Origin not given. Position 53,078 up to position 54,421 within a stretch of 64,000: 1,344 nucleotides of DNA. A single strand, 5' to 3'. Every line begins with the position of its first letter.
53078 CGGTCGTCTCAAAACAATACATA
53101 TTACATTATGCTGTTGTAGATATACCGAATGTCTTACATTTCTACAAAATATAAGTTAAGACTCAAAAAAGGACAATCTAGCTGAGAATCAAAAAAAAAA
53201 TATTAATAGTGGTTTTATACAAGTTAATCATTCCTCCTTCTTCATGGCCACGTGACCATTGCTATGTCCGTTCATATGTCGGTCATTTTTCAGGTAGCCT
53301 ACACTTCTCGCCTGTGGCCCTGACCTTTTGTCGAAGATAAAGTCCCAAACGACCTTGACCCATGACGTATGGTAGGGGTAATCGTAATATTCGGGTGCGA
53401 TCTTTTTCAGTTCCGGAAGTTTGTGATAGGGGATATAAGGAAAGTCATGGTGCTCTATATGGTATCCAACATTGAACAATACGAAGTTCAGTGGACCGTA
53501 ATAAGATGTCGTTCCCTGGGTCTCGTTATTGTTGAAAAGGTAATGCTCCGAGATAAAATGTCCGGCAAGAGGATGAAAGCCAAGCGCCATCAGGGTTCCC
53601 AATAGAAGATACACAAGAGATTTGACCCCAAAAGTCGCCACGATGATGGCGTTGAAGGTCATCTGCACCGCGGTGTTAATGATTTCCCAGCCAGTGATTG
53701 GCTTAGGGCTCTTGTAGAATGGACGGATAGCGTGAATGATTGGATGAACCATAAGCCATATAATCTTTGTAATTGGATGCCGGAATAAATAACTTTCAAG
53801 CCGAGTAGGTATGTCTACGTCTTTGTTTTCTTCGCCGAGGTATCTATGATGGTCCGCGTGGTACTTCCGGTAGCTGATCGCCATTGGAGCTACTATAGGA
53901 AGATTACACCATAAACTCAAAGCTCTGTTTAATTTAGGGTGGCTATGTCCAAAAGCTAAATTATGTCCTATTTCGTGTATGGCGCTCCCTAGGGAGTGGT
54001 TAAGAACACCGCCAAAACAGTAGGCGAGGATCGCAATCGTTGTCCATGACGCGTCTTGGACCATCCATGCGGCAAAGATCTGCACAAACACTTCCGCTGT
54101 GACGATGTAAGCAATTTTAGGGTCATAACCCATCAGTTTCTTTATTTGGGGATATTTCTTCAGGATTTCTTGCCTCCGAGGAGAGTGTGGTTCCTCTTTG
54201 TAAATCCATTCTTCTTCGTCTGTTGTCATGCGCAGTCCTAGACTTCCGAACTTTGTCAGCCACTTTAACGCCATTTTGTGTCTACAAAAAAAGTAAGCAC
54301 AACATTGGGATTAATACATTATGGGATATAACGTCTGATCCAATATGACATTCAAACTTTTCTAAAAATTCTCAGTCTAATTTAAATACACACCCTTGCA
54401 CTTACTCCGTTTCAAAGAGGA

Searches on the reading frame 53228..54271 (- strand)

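Call 41: search_protein_families(library=pfam, proteins=[window:53228-54271:-], max_evalue=0.01)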
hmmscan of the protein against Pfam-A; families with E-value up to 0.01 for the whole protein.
window:53228-54271:- (347 aa): 3 families
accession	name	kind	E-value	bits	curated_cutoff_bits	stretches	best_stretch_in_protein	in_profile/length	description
PF00487.30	FA_desaturase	-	7.1e-27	95.2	29.7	1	76-301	3-250/253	Fatty acid desaturase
PF08557.15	Lipid_DES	-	1.1e-16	60.4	23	1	21-52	6-37/37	Sphingolipid Delta4-desaturase (DES)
PF13787.11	HXXEE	-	0.0056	17.9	25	0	20-97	13-91/114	Protein of unknown function with HXXEE motif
